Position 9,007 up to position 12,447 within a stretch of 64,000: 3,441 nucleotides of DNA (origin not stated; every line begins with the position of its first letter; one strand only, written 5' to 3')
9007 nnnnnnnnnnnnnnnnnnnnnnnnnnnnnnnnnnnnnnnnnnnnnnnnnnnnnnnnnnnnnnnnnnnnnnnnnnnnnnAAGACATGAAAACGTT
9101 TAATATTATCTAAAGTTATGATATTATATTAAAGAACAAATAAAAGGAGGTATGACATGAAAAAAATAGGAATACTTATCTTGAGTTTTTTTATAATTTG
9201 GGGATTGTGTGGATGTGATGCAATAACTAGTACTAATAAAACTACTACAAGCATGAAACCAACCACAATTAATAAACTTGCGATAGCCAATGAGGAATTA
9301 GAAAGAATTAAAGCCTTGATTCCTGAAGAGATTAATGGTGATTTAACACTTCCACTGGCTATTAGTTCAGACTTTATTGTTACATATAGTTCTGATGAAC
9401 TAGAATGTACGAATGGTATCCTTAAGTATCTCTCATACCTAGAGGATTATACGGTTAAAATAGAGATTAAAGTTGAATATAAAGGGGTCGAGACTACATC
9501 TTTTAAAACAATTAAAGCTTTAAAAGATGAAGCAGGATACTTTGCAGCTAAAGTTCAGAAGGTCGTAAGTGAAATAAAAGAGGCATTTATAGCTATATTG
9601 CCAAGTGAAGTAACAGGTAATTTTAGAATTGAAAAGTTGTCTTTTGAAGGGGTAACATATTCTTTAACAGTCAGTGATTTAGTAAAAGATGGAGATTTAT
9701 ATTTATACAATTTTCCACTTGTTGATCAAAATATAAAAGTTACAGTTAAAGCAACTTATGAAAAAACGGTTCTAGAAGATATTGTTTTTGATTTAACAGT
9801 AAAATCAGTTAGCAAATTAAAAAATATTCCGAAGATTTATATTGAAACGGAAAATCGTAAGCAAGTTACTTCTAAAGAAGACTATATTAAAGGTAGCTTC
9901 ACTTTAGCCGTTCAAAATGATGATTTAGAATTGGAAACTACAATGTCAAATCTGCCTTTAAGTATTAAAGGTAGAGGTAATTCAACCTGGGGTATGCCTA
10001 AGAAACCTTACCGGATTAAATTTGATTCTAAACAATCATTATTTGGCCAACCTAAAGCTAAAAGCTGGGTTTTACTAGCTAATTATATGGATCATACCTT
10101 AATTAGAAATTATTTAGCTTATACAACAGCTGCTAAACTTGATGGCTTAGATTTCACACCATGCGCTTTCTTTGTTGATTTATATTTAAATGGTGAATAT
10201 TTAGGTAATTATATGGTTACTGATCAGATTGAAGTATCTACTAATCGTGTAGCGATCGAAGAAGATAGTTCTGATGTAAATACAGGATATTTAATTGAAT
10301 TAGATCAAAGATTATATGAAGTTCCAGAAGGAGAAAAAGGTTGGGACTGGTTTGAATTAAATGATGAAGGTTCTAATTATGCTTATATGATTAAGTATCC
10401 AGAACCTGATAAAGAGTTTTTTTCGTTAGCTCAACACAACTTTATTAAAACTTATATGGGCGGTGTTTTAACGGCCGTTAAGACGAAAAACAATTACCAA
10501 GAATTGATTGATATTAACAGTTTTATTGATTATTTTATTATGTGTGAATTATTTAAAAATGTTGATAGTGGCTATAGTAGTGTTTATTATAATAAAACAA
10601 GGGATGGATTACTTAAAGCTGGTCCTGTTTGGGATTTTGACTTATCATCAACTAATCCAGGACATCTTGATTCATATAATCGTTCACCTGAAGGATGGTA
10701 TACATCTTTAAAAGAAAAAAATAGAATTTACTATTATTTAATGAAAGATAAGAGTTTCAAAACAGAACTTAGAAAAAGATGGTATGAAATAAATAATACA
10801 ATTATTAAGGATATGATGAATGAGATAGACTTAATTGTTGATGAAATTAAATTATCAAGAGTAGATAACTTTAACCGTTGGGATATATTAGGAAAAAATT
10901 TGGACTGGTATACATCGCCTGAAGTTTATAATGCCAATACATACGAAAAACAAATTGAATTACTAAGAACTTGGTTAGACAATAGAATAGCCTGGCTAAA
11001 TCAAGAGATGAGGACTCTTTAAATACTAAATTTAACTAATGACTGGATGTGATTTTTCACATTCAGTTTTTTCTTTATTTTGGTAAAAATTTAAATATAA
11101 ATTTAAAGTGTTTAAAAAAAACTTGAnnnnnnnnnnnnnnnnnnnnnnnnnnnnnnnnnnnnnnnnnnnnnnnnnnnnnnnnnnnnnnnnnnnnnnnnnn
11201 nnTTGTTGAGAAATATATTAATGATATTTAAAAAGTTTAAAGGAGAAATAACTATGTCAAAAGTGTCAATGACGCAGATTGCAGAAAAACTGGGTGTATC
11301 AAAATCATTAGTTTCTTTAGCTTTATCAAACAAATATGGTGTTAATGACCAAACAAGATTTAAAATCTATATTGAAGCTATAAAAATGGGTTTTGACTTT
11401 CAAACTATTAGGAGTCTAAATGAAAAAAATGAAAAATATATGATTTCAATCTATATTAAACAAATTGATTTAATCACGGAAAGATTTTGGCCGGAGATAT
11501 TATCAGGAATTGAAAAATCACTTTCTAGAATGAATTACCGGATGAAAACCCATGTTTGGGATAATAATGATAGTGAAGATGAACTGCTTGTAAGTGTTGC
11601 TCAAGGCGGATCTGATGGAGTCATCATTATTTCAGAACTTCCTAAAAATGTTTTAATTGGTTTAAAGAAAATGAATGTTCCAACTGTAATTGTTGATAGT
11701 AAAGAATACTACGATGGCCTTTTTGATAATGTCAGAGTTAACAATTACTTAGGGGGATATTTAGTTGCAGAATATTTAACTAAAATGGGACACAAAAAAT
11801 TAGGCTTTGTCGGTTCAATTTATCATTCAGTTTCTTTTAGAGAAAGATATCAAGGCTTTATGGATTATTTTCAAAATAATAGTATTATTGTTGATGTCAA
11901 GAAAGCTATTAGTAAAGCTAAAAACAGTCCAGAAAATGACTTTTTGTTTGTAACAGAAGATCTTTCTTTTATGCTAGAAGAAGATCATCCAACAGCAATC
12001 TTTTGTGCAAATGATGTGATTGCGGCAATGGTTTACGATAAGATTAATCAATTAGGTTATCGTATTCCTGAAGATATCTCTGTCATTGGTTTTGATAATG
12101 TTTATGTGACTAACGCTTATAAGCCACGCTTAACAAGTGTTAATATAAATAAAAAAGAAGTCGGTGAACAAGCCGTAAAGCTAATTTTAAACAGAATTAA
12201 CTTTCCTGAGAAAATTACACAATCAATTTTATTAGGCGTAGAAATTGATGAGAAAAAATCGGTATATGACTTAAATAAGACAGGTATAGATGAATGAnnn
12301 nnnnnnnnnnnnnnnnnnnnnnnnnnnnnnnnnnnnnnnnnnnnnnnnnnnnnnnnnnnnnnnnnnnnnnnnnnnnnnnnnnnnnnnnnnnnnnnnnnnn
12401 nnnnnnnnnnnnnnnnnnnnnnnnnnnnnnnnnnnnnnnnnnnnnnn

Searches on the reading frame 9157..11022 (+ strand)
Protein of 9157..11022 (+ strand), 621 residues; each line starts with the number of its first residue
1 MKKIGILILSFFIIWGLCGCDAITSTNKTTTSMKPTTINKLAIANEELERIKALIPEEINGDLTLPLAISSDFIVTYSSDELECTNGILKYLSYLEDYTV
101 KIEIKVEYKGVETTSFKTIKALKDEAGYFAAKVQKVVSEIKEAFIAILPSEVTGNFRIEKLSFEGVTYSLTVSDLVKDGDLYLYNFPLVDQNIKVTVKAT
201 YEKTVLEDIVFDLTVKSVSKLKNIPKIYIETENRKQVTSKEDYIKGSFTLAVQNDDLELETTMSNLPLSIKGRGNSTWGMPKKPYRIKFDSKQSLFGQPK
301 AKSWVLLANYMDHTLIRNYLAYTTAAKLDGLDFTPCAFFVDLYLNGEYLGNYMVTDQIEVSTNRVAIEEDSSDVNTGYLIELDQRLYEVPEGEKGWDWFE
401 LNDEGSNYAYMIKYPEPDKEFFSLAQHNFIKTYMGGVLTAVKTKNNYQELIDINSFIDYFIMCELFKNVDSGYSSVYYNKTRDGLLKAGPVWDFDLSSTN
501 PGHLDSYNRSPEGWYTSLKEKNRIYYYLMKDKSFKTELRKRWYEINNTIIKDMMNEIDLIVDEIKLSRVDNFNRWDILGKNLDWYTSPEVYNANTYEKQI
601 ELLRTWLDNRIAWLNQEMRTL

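Call 6: search_protein_families(library=pfam, proteins=[window:9157-11022:+], max_evalue=0.001)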
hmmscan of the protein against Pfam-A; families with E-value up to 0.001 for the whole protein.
window:9157-11022:+ (621 aa): 1 family
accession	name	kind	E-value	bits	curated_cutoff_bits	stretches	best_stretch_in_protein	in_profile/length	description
PF08757.17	CotH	-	1.4e-43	150.1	23.8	1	270-614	1-322/322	CotH kinase protein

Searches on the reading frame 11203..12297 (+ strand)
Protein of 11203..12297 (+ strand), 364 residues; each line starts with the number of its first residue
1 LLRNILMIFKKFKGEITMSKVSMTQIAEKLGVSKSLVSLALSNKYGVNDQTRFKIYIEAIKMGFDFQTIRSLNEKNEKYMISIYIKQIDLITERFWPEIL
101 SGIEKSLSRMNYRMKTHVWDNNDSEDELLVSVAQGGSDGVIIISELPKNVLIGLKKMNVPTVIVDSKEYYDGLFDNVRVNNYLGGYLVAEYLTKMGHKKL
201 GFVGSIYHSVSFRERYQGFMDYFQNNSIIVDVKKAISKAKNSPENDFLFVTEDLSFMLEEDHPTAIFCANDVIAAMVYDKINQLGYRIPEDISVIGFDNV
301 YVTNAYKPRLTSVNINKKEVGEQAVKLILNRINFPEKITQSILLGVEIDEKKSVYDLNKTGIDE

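Call 6: search_protein_families(library=pfam, proteins=[window:11203-12297:+], max_evalue=0.001)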
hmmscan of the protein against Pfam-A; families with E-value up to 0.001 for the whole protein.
window:11203-12297:+ (364 aa): 4 families
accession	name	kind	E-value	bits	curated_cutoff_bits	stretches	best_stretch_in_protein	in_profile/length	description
PF13377.12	Peripla_BP_3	-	1.5e-28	100.4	26.5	1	189-354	1-167/167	Periplasmic binding protein-like domain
PF00532.27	Peripla_BP_1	-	2.2e-19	70.4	22.2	1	92-341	12-270/281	Periplasmic binding proteins and sugar binding domain of LacI family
PF13407.12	Peripla_BP_4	-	2.4e-11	44.1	35.1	1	95-330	12-252/258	Periplasmic binding protein domain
PF00356.27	LacI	-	0.0001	22.4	27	1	23-55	2-34/46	Bacterial regulatory proteins, lacI family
